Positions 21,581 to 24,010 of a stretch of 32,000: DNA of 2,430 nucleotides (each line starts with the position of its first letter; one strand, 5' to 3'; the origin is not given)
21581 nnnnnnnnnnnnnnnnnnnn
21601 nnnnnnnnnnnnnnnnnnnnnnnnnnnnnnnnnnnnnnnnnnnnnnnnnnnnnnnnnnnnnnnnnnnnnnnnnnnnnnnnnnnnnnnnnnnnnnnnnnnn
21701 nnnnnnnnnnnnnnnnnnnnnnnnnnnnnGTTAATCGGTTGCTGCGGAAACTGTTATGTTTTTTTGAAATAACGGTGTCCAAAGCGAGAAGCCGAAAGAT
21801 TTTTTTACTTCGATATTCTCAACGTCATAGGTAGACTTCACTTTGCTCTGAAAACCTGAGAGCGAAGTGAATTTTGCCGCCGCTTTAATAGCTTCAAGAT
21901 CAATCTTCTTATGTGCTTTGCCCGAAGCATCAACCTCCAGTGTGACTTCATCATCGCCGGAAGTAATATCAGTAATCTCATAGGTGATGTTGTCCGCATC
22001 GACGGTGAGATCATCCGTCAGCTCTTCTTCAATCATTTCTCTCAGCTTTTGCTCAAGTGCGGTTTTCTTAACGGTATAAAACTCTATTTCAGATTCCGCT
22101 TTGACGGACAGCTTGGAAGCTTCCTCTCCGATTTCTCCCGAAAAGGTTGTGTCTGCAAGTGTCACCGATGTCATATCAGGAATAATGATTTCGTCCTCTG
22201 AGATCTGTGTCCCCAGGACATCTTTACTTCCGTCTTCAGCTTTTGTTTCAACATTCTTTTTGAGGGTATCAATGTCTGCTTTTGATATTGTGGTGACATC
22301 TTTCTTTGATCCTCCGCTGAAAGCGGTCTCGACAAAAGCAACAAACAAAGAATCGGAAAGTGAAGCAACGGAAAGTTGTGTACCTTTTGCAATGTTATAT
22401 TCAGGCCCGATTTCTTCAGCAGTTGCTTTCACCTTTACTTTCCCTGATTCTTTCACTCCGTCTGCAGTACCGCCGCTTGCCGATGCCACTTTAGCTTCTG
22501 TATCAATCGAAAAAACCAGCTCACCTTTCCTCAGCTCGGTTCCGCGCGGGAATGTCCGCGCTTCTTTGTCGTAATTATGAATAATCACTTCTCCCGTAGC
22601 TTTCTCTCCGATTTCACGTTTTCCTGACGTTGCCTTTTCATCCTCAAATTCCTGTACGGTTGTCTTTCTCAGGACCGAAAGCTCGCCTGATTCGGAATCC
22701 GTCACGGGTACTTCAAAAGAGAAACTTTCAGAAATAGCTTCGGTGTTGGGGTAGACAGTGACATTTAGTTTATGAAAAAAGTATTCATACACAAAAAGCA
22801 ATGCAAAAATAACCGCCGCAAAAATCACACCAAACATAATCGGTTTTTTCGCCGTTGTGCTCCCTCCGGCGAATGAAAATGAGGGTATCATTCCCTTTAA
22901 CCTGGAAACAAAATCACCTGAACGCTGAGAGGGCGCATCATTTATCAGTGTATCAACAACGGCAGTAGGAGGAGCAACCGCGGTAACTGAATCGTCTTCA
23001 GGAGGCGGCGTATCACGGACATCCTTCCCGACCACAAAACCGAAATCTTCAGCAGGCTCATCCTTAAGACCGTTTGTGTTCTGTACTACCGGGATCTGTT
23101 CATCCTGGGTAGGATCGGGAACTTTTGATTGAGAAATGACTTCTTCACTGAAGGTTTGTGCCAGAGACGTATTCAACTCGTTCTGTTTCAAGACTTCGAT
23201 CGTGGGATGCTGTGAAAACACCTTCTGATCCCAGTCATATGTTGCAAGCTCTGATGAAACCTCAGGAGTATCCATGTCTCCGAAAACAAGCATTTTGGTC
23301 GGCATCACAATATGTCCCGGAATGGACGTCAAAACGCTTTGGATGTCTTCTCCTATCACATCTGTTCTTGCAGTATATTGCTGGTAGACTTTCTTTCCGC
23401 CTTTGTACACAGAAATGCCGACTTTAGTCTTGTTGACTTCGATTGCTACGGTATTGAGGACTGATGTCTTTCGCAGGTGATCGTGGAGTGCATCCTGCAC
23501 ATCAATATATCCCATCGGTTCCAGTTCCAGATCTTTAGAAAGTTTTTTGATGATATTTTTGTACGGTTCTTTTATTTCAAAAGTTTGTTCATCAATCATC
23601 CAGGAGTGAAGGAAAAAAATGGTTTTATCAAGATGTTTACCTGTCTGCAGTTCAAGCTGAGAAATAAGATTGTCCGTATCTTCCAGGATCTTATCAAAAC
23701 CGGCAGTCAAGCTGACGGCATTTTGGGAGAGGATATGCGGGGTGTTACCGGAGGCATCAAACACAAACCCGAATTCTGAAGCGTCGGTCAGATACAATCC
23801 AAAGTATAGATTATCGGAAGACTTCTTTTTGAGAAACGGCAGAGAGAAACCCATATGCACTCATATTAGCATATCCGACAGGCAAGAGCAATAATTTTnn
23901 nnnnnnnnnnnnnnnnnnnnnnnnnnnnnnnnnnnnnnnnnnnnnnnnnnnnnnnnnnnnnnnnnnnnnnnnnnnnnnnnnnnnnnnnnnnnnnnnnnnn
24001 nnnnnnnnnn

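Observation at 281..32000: Operon-first genes carry -10 or extended -10 boxes 6-8 nt from the ATG and lack Shine-Dalgarno motifs: predicted pervasive leaderless expression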

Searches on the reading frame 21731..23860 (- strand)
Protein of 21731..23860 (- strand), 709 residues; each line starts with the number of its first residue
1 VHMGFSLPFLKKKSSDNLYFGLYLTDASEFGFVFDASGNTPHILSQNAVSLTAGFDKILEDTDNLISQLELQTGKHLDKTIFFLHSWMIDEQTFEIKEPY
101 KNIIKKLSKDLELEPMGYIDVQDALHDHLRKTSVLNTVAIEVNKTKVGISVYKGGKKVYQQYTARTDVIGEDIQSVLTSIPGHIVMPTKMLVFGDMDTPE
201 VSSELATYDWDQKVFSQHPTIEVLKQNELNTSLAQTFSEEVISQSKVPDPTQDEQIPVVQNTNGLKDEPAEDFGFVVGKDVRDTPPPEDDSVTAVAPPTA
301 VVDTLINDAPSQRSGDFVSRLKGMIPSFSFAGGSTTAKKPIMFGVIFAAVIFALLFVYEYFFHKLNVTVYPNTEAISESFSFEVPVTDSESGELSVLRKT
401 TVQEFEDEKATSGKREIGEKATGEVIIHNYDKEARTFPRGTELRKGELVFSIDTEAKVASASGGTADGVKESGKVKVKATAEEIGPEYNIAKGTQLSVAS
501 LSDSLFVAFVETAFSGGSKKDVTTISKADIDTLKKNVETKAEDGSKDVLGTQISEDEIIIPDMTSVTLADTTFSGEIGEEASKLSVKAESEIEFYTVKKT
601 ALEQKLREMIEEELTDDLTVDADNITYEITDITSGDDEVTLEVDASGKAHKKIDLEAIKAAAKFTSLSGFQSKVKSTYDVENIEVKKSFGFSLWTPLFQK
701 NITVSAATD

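Call 10: search_protein_families(library=pfam, proteins=[window:21731-23860:-])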
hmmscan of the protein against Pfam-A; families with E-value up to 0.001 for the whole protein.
window:21731-23860:- (709 aa): 1 family
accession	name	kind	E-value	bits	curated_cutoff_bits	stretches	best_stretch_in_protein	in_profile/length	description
PF04865.19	Baseplate_J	-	0.00033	20.5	21.1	1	415-517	17-109/255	Baseplate J-like protein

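Call 69: search_protein_families(library=ncbifam, proteins=[window:21731-23854:-], max_evalue=0.01)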
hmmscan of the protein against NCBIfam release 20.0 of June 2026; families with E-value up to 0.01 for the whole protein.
window:21731-23854:- (707 aa): 0 families

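Call 76: list_cluster_members(proteins=[window:21731-23854:-, window:21731-23860:-, window:26850-27473:-, window:26850-27488:-, window:27514-28194:+, window:27511-28194:+, window:29511-30017:+, window:29505-30017:+, window:13403-14521:-, window:13403-14536:-])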
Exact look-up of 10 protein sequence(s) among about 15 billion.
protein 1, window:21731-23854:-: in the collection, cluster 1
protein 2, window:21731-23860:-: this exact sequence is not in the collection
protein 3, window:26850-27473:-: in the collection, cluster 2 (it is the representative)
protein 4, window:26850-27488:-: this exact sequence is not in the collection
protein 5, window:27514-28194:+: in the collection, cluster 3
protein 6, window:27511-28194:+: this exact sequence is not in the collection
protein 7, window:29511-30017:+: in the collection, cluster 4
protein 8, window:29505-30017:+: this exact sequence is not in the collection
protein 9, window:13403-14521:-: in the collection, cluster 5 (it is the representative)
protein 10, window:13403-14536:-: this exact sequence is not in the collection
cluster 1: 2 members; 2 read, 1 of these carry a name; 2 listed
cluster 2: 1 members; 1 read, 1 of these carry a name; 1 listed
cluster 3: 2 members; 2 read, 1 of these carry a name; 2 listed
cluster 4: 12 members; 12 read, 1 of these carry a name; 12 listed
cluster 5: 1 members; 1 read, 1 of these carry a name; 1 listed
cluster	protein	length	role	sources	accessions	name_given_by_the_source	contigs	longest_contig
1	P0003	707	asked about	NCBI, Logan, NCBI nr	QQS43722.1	baseplate J/gp47 family protein [Candidatus Roizmanbacteria bacterium] | MAG: baseplate J/gp47 family protein [Candidatus Roizmanbacteria bacterium]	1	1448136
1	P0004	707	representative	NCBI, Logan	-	-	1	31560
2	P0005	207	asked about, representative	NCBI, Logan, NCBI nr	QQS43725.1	acyltransferase [Candidatus Roizmanbacteria bacterium] | MAG: acyltransferase [Candidatus Roizmanbacteria bacterium]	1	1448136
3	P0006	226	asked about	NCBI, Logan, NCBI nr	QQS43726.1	ribonuclease HII [Candidatus Roizmanbacteria bacterium] | MAG: ribonuclease HII [Candidatus Roizmanbacteria bacterium]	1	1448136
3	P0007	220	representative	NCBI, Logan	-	-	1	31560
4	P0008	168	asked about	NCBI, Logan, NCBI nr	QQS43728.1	NYN domain-containing protein [Candidatus Roizmanbacteria bacterium] | MAG: NYN domain-containing protein [Candidatus Roizmanbacteria bacterium]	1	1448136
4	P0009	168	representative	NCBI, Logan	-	-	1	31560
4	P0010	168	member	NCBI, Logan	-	-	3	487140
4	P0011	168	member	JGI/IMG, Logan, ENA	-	-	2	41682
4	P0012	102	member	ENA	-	-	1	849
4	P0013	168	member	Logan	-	-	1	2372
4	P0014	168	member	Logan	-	-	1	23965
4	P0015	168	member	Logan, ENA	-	-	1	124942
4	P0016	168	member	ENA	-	-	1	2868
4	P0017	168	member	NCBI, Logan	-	-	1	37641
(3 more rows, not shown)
